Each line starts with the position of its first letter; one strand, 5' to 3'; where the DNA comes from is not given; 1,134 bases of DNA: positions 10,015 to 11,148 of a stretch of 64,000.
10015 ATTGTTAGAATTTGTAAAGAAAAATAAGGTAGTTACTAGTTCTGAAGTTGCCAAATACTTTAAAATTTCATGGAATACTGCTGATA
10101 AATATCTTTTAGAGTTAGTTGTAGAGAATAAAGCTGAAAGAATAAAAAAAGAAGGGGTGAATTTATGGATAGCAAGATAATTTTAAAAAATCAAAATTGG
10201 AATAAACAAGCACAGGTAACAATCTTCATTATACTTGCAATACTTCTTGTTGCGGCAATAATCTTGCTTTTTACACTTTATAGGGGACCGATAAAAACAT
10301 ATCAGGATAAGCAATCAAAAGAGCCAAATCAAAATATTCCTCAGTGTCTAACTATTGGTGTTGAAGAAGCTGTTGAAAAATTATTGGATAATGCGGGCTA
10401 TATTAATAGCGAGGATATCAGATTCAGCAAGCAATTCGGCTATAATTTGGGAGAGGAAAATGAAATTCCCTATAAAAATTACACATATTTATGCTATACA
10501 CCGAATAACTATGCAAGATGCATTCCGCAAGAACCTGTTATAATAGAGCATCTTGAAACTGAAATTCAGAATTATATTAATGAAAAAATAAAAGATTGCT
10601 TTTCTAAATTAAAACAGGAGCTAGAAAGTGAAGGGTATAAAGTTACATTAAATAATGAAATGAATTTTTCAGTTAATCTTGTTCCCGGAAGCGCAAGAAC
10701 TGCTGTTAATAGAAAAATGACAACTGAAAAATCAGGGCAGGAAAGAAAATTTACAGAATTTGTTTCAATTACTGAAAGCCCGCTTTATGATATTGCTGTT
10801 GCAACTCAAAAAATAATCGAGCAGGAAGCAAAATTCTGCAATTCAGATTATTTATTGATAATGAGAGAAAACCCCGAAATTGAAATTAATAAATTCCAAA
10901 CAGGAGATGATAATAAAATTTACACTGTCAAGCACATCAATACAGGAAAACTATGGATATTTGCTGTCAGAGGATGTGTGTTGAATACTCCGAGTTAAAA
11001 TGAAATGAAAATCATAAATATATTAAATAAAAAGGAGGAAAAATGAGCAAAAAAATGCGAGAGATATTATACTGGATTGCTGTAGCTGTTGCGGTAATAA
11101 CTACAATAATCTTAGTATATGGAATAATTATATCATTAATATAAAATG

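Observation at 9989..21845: Tandemly duplicated, diverged surface module: pilin-like protein plus giant Cys-rich membrane protein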

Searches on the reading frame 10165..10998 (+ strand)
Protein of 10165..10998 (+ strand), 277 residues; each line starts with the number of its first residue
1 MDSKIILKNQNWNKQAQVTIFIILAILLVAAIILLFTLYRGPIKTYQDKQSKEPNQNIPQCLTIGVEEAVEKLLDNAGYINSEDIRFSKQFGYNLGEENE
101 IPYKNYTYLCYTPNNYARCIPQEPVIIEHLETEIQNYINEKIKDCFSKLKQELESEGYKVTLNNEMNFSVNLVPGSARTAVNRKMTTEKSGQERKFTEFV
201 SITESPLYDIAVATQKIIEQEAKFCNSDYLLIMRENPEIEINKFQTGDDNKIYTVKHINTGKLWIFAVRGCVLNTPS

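Call 12: search_protein_families(library=pfam, proteins=[window:10165-10998:+], max_evalue=0.1)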
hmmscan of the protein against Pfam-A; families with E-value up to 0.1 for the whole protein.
window:10165-10998:+ (277 aa): 4 families
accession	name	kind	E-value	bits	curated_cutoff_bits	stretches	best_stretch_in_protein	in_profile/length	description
PF00003.28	7tm_3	-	0.025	14.7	33.5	1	10-63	109-159/251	7 transmembrane sweet-taste receptor of 3 GCPR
PF07219.19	HemY_N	-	0.044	14.3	31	1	5-45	3-43/107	HemY protein N-terminus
PF09925.14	DUF2157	-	0.07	13.3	32.4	0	9-47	55-88/146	Predicted membrane protein (DUF2157)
PF18916.5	Lycopene_cyc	-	0.076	14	27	0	6-50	18-61/92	Lycopene cyclase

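Call 13: search_protein_families(library=ncbifam, proteins=[window:10165-10998:+], max_evalue=0.1)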
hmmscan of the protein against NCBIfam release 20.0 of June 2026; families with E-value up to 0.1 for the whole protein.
window:10165-10998:+ (277 aa): 1 family
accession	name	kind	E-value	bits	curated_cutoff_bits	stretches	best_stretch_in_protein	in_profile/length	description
NF033218.1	anchor_AmaP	equivalog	0.066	13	55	0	9-55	39-84/166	alkaline shock response membrane anchor protein AmaP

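Call 18: find_encoding_contigs(protein=window:10165-10998:+, flank=10000, max_places=6)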
Protein window:10165-10998:+ (277 aa): 22 contigs read that carry it; 6 places shown.
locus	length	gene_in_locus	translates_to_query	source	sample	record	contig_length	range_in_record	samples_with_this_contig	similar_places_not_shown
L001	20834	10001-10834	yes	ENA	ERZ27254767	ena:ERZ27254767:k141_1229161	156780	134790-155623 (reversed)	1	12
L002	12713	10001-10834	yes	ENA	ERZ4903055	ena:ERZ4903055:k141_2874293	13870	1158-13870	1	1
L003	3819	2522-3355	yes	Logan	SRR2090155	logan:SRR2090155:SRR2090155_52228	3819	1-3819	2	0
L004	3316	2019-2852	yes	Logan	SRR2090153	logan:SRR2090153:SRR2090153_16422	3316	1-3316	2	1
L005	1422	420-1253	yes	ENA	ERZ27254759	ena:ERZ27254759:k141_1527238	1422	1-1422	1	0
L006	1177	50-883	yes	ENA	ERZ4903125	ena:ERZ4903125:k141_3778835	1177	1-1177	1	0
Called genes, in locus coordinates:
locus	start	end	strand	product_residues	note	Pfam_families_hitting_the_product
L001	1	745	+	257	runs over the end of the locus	-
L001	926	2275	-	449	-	-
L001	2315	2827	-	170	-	PF03703:bPH_2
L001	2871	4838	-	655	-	-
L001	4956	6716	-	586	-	-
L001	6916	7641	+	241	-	PF00705:PCNA_N, PF02747:PCNA_C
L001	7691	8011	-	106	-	-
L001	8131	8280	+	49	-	-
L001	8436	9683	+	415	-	-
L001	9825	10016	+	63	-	-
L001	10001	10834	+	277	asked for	-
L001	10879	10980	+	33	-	-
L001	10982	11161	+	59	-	-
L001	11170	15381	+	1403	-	-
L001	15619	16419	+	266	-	-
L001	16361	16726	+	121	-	-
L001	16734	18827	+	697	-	-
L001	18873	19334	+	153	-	-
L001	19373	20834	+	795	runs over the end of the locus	-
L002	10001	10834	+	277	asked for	-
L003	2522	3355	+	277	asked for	-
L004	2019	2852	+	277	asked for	-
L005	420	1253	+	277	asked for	-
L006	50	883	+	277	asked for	-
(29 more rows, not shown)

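Call 21: find_homologous_proteins(query=L001:11170-15378:+, max_evalue=0.001)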
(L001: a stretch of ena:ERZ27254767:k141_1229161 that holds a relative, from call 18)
Query L001:11170-15378:+ (1403 aa): 437 proteins with E <= 0.001 among 7709 candidates; the best 120 are listed.
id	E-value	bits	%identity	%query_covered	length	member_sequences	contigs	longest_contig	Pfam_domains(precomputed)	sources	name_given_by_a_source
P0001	0.0e+0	2377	100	74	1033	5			-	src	-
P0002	0.0e+0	1334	48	94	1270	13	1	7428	-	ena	-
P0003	0.0e+0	1328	48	96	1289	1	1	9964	-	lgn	-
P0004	0.0e+0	1308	47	93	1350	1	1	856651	-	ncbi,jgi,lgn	ncbi:MAG: hypothetical protein WC781_04270 [Candidatus Pacearchaeota archaeon]|jgi:hypothetical prot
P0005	0.0e+0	1233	45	94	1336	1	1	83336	-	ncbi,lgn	-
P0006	0.0e+0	1216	50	87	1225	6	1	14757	-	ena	-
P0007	0.0e+0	1186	49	87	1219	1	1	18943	-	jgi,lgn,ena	-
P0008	0.0e+0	1179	45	94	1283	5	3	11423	-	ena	-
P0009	0.0e+0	1167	45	50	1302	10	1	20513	-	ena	-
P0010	0.0e+0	1155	44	94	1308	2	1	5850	-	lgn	-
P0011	0.0e+0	1118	43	94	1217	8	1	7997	-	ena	-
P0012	0.0e+0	1111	45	87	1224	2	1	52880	-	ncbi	-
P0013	0.0e+0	1106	43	94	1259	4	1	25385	-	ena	-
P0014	0.0e+0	1089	44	94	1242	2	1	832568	-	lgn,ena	-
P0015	0.0e+0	1082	42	94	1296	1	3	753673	-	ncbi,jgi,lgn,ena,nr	ncbi:MAG TPA: hypothetical protein P5277_02770 [Candidatus Paceibacterota bacterium]|nr:hypothetical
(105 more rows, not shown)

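Call 22: find_homologous_proteins(query=window:10165-10995:+, max_evalue=0.001)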
Query window:10165-10995:+ (277 aa): 49 proteins with E <= 0.001 among 637 candidates.
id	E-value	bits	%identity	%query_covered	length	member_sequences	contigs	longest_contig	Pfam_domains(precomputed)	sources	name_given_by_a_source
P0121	4.4e-181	618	100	100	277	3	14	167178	-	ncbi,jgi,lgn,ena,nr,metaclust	ncbi:hypothetical protein J4466_00755 [Candidatus Pacearchaeota archaeon]|nr:hypothetical protein [C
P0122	3.0e-153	527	84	100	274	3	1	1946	-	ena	-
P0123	1.9e-150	517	89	98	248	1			-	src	-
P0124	1.8e-145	501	82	96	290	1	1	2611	-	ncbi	-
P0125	2.3e-145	501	77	100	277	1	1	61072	-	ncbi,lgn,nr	ncbi:hypothetical protein HYW74_00775 [Candidatus Pacearchaeota archaeon]|nr:hypothetical protein [C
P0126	3.1e-91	323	56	96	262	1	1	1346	-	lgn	-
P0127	1.2e-84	302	53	95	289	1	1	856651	-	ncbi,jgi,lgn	ncbi:MAG: hypothetical protein WC781_04275 [Candidatus Pacearchaeota archaeon]|jgi:hypothetical prot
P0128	8.0e-84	299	54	100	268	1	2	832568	-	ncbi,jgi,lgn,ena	ncbi:MAG: hypothetical protein WC796_00455 [Candidatus Pacearchaeota archaeon]|jgi:hypothetical prot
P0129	1.7e-82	295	50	95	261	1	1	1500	-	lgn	-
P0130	2.0e-82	295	50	97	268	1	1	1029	-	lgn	-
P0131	2.1e-80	288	51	96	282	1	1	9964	-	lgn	-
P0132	2.8e-77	278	46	96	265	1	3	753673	-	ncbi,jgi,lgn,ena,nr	ncbi:MAG TPA: hypothetical protein P5277_02765 [Candidatus Paceibacterota bacterium]|nr:hypothetical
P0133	3.6e-77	277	53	96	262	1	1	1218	-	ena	-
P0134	8.4e-74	266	49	92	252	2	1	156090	-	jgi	-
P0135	3.3e-72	261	52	81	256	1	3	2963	-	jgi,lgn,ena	-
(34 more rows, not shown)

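Call 24: find_encoding_contigs(protein=P0004, flank=10000, max_places=2)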
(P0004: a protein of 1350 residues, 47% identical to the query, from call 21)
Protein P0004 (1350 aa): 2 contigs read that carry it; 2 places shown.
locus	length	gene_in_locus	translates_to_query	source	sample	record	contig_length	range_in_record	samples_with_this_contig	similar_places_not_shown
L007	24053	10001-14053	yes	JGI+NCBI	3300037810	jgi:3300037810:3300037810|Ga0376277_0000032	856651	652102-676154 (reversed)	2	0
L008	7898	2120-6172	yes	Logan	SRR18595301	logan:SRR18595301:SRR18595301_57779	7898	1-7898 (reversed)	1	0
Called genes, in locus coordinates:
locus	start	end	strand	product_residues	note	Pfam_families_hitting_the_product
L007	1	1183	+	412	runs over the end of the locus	-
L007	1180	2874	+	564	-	PF01464:SLT (weak)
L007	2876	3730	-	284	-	-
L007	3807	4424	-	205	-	-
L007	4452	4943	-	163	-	-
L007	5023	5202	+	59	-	-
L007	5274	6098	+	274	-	-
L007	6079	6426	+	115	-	-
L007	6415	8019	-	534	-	-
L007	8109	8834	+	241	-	PF00705:PCNA_N, PF02747:PCNA_C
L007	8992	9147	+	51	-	-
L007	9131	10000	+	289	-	-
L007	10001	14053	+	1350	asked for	-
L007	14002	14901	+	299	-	-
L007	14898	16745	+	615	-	-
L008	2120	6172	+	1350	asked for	-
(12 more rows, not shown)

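Call 25: find_encoding_contigs(protein=P0015, flank=10000, max_places=2)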
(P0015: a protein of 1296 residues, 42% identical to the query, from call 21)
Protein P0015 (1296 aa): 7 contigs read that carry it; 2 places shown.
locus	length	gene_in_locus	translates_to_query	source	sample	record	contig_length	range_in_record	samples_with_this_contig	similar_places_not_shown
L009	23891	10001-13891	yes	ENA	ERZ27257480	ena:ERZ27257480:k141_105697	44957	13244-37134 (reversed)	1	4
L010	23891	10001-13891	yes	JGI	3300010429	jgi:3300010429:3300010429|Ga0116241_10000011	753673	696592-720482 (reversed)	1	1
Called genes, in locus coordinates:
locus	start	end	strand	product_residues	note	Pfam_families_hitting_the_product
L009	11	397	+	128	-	PF01870:Hjc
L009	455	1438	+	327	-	-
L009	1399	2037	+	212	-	-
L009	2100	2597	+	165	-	PF27325:MJ0538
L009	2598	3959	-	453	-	-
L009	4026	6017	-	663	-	-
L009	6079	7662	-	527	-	PF01896:DNA_primase_S (weak)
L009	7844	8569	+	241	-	PF00705:PCNA_N, PF02747:PCNA_C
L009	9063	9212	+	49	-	PF01402:RHH_1 (weak)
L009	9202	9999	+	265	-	-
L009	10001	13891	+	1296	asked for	-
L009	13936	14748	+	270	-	-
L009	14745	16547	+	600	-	-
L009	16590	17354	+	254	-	-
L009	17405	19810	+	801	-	-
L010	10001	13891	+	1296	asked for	-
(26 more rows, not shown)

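Call 36: search_solved_structures(query=A3, max_evalue=1)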
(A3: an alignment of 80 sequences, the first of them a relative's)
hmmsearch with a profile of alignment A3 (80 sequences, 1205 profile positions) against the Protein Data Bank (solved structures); distinct sequences matched with E-value up to 1: 1.
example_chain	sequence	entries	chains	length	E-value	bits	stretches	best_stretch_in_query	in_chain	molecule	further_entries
3wxx_B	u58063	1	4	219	0.75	10.7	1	564-713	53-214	AopB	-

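Call 37: search_solved_structures(query=A2, max_evalue=1)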
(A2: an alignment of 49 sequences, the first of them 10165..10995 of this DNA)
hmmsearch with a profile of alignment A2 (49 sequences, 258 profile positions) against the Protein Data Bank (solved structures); distinct sequences matched with E-value up to 1: 2.
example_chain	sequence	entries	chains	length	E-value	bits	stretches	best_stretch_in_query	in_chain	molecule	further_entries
7us3_A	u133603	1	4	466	0.41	13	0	183-257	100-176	Putrescine N-hydroxylase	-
5vgz_A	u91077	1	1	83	1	11.8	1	115-169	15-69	26S proteasome regulatory subunit 7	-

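Call 42: predict_structure(alignment_id=A2)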
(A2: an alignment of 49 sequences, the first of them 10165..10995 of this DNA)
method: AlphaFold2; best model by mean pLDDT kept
length: 277 residues; sequences in the alignment: 49
mean_pLDDT: 89.1   pTM: 0.76
mean pLDDT of the five models: 89.1, 88.6, 88.5, 87.3, 84.4
residues with pLDDT >= 90: 203; 70-90: 44; 50-70: 14; < 50: 16
segments of 3 or more residues with pLDDT < 50: 1-4, 6-9, 43-49
pLDDT, mean of each block of 10 residues (from residue 1): 45 68 95 86 48 83 97 96 86 82 93 95 94 97 96 95 95 98 96 95 98 98 96 97 92 97 96 79
secondary structure, 60 per line:
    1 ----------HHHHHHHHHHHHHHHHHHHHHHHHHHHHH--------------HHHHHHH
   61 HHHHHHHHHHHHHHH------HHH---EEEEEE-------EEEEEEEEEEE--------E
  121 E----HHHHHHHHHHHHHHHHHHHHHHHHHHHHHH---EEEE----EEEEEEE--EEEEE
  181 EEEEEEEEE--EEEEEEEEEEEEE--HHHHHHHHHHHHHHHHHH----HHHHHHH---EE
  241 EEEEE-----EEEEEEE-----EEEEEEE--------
elements in order: H11-39 H54-75 E88-93 E101-111 H126-155 E159-162 E167-173 E176-189 E192-204 H207-224 H229-235 E239-245 E251-257 E263-269

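Call 45: fold_search(model_id=the predicted structure, library=pdb)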
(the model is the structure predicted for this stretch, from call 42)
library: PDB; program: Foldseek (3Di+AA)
matches with E <= 10: 1333; with E <= 0.001: 0
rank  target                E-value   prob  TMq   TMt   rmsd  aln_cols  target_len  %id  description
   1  7ui9_n                1.9e-02  0.13  0.12  0.07  26.3       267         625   10  Core Mediator-PICearly (Copy A) (released 2023-02-15)
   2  6y2r_B                1.9e-02  0.10  0.08  0.07  21.6       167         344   13  Escherichia coli R255A RnlA endoribonuclease (single alanine mutant of RnlA) (released 2021-05-12)
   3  8rj3_H                2.0e-02  0.77  0.14  0.31  18.9        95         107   15  Human RAD52 open ring conformation (released 2024-04-24)
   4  7oha_M                2.2e-02  0.66  0.12  0.24  11.8        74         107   12  nucleosome with TBP and TFIIA bound at SHL +2 (released 2021-07-28)
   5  7uio_An               2.6e-02  0.12  0.12  0.06  26.3       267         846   10  Mediator-PIC Early (Composite Model) (released 2023-03-01)
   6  1pn4_D                3.0e-02  0.28  0.13  0.13  19.5       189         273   10  Crystal structure of 2-enoyl-CoA hydratase 2 domain of Candida tropicalis multifunctional enzyme type 2 complexed with (released 2004-04-13)
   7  2fpn                  3.0e-02  0.14  0.11  0.14  21.2       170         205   12  The crystal structure of the ywmB protein from Bacillus subtilis (released 2006-03-14)
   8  8f2r_J                3.5e-02  0.21  0.11  0.15  23.5       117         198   14  Human CCC complex (released 2023-05-24)
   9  1pn2_A                3.7e-02  0.21  0.11  0.11  19.2       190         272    8  Crystal structure analysis of the selenomethionine labelled 2-enoyl-CoA hydratase 2 domain of Candida tropicalis multi (released 2004-04-13)
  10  1pn2_D                4.0e-02  0.20  0.11  0.12  19.1       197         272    9  Crystal structure analysis of the selenomethionine labelled 2-enoyl-CoA hydratase 2 domain of Candida tropicalis multi (released 2004-04-13)
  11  1pn4_A                4.5e-02  0.18  0.11  0.11  18.6       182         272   11  Crystal structure of 2-enoyl-CoA hydratase 2 domain of Candida tropicalis multifunctional enzyme type 2 complexed with (released 2004-04-13)
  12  8rjw_E                5.0e-02  0.54  0.14  0.21  21.3       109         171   15  Human RAD52 open ring - ssDNA complex (released 2024-04-24)
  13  8rjw_D                5.0e-02  0.54  0.14  0.20  19.1       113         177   13  Human RAD52 open ring - ssDNA complex (released 2024-04-24)
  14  8rjw_C                5.3e-02  0.47  0.14  0.23  20.2       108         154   12  Human RAD52 open ring - ssDNA complex (released 2024-04-24)
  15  8bjm_A                5.3e-02  0.47  0.14  0.20  19.9       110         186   13  Human full length RAD52 undecamer. (released 2023-11-15)
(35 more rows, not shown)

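Call 47: find_related_loci(query=A3, collection=genome_contigs, flank=10000)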
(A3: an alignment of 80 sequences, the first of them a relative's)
Query A3 (1165 aa) in genome_contigs; peptide patterns used: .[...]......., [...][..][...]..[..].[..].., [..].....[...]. (x = any residue, [..] = any of these).
598 stretches matched a pattern (row limit reached: there are more); 522 encode a relative of the query (tblastn E <= 1e-3); the best 80 are kept; 79 distinct loci.
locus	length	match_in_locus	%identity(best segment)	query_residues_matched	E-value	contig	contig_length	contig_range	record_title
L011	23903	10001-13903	42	15-1163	0e+0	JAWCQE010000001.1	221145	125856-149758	MAG: Candidatus Pacearchaeota archaeon isolate JZ-2_201901_bins_146 JZ-2_201901_bins_146_scaffold_1, whole genome shotgu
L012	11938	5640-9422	43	9-1163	0e+0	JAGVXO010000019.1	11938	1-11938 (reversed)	Candidatus Pacearchaeota archaeon isolate RIFOXYB1_FULL_32_14 rifoxyb1_full_scaffold_5367, whole genome shotgun sequence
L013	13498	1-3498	43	124-1163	0e+0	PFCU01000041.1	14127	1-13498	MAG: Candidatus Pacearchaeota archaeon CG10_big_fil_rev_8_21_14_0_10_30_48 CG10_8_21_14_0.10_scaffold_4644_c, whole geno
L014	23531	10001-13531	40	92-1162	0e+0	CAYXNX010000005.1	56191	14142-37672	MAG TPA_asm: Candidatus Woesearchaeota archaeon isolate SRP252850_co1_133 genome assembly, contig: NODE_716_length_56191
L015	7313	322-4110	38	10-1165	0e+0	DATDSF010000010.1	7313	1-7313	MAG TPA_asm: Candidatus Nanoarchaeia archaeon isolate SMAG_U7996 k141_69485, whole genome shotgun sequence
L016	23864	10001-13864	37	1-1162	0e+0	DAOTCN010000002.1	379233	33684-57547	MAG TPA_asm: Candidatus Paceibacterota bacterium isolate AMR_MDS_3180 NODE_15_length_379233_cov_10.034047, whole genome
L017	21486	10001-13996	41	14-1163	0e+0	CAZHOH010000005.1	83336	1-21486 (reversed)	MAG TPA_asm: Candidatus Woesearchaeota archaeon isolate SRP141376_co4_235 genome assembly, contig: NODE_465_length_83336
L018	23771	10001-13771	42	11-1163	0e+0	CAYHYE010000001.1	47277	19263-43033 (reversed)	MAG TPA_asm: Candidatus Woesearchaeota archaeon isolate ERP119705_co17_292 genome assembly, contig: NODE_670_length_4727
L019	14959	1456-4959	35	71-1161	0e+0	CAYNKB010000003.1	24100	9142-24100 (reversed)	MAG TPA_asm: Candidatus Woesearchaeota archaeon isolate SRP050083_co1_132 genome assembly, contig: NODE_794_length_24100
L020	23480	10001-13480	35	28-1151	0e+0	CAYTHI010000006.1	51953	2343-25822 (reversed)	MAG TPA_asm: Candidatus Woesearchaeota archaeon isolate SRP269290_co7_531 genome assembly, contig: NODE_142_length_51953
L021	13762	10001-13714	32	4-1165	0e+0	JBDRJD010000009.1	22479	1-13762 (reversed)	MAG: archaeon isolate MEGAHIT-group-1.626 k141_124776, whole genome shotgun sequence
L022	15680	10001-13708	33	4-1161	0e+0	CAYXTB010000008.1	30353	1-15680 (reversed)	MAG TPA_asm: Candidatus Woesearchaeota archaeon isolate SRP178908_co1_313 genome assembly, contig: NODE_863_length_30353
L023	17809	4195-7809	33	11-1165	0e+0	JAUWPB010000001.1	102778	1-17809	MAG: Nanoarchaeota archaeon isolate CSMAG_2465 CSMAG_2465_k141_497572_length_102778_cov_44.9906, whole genome shotgun se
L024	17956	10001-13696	33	5-1162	0e+0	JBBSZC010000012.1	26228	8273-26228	MAG: Nanoarchaeota archaeon isolate H43-bin014_1 H43_bin014_1_000000000012, whole genome shotgun sequence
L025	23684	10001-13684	33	6-1161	0e+0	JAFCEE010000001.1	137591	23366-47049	Candidatus Pacearchaeota archaeon isolate Meg22_1012_Bin_283 Meg22_1012_Bin_283_scaffold_326, whole genome shotgun seque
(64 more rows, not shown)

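Call 49: predict_structure(alignment_id=A3)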
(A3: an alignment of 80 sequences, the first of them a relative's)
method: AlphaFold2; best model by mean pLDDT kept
length: 1165 residues; sequences in the alignment: 80
mean_pLDDT: 82.5   pTM: 0.57
mean pLDDT of the five models: 82.5, 82.3, 81.6, 80.5, 80.1
residues with pLDDT >= 90: 472; 70-90: 537; 50-70: 76; < 50: 80
segments of 3 or more residues with pLDDT < 50: 1-4, 38-51, 439-443, 576-632
pLDDT, mean of each block of 10 residues (from residue 1): 48 73 81 59 36 75 83 84 81 90 90 90 83 86 86 80 82 76 86 85 79 90 88 80 85 73 84 84 87 90 91 86 89 93 91 91 87 92 80 80 92 93 94 70 64 93 89 93 94 94 90 92 87 79 74 82 78 49 32 30 30 31 39 58 70 90 92 89 90 90 85 84 93 94 94 85 94 92 88 92 74 67 73 88 88 89 79 92 92 91 93 93 78 88 94 88 82 94 95 84 92 90 91 88 88 96 93 90 89 91 84 76 90 89 89 85 75
secondary structure, 60 per line:
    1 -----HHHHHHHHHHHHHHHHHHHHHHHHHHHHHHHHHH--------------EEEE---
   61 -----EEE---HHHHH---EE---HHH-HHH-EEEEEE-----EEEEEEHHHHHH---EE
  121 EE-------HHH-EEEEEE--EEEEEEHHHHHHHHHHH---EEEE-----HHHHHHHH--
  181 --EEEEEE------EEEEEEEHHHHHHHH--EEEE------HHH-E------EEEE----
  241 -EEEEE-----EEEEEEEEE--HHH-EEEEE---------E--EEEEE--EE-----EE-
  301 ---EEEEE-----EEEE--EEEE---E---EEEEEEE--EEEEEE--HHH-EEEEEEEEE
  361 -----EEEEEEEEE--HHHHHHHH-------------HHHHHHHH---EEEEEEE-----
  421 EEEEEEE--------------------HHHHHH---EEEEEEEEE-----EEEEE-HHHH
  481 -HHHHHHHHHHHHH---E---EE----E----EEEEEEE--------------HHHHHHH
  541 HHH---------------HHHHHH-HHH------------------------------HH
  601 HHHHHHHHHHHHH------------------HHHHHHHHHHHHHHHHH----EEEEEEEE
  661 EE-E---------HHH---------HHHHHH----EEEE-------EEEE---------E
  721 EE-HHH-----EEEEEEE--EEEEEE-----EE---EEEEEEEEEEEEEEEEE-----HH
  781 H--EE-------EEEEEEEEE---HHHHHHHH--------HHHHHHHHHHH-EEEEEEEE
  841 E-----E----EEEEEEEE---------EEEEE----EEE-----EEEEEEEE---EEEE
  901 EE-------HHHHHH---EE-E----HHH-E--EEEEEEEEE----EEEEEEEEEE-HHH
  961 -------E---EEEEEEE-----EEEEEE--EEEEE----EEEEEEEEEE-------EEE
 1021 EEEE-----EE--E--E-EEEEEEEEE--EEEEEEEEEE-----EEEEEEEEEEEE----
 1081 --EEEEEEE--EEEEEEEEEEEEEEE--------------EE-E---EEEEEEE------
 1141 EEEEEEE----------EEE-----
elements in order (helices of 4 or more, strands of 3 or more residues): H6-39 E54-57 E66-68 H72-76 E93-98 E104-109 H110-115 E119-122 E134-139 E142-147 H148-158 E162-165 H171-178 E183-188 E195-201 H202-209 E212-215 E233-236 E242-246 E252-260 E267-271 E284-288 E304-308 E314-317 E320-323 E331-337 E340-345 E352-360 E366-374 H377-384 H398-405 E409-415 E421-427 H448-453 E457-465 E471-475 H477-480 H482-494 E513-519 H534-543 H559-564 H599-613 H632-648 E653-662 H686-691 E696-699 E707-710 E720-722 E732-738 E741-746 E757-773 E793-801 H805-812 H821-831 E833-841 E852-859 E869-873 E878-880 E886-893 E897-902 H910-915 E934-942 E947-956 E972-978 E984-989 E992-996 E1001-1010 E1018-1024 E1039-1047 E1050-1059 E1065-1076 E1083-1089 E1092-1106 E1128-1134 E1141-1147 E1158-1160
